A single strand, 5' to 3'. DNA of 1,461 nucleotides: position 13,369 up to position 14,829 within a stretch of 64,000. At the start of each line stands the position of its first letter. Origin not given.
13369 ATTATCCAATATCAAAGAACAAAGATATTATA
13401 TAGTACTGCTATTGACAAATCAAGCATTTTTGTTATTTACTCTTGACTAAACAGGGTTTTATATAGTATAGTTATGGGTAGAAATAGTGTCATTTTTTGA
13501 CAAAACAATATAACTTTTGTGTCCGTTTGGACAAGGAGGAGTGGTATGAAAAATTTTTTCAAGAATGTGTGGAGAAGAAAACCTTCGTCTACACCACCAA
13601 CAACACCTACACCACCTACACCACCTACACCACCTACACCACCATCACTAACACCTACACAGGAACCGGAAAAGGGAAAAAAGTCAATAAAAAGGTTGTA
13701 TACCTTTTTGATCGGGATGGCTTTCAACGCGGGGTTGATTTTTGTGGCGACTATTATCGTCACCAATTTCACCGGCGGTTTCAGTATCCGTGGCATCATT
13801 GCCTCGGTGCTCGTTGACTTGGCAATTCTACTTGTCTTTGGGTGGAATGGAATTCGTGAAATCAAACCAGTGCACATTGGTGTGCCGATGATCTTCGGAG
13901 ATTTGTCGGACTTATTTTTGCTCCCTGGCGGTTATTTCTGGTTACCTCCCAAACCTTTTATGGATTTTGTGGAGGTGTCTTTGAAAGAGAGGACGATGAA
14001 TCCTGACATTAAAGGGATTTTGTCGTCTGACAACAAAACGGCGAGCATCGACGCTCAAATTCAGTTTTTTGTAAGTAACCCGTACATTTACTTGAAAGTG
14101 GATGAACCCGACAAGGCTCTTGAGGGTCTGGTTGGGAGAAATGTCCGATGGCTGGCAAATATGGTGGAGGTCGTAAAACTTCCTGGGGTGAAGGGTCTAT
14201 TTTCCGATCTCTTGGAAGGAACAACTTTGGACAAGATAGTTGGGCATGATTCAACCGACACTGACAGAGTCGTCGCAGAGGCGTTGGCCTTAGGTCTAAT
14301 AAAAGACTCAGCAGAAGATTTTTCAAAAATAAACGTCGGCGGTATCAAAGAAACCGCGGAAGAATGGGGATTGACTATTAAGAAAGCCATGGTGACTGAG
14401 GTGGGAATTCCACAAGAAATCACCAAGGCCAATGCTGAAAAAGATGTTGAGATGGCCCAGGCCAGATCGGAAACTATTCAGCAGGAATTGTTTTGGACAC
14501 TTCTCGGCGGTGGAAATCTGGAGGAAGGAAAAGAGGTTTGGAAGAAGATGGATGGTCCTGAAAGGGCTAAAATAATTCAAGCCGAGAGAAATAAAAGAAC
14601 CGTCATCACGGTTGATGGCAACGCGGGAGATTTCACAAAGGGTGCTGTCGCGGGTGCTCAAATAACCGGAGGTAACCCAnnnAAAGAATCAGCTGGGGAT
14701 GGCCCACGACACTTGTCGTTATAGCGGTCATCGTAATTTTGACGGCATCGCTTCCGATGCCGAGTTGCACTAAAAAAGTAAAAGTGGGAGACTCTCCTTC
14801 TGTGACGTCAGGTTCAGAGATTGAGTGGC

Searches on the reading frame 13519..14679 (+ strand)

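Call 103: search_protein_families(library=pfam, proteins=[window:13519-14679:+], max_evalue=0.001)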
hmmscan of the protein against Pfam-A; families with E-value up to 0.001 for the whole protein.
window:13519-14679:+ (387 aa): 1 family
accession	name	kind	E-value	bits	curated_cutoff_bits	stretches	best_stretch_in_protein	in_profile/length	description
PF01145.31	Band_7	-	3.1e-11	44.1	23.6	1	114-322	2-172/176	SPFH domain / Band 7 family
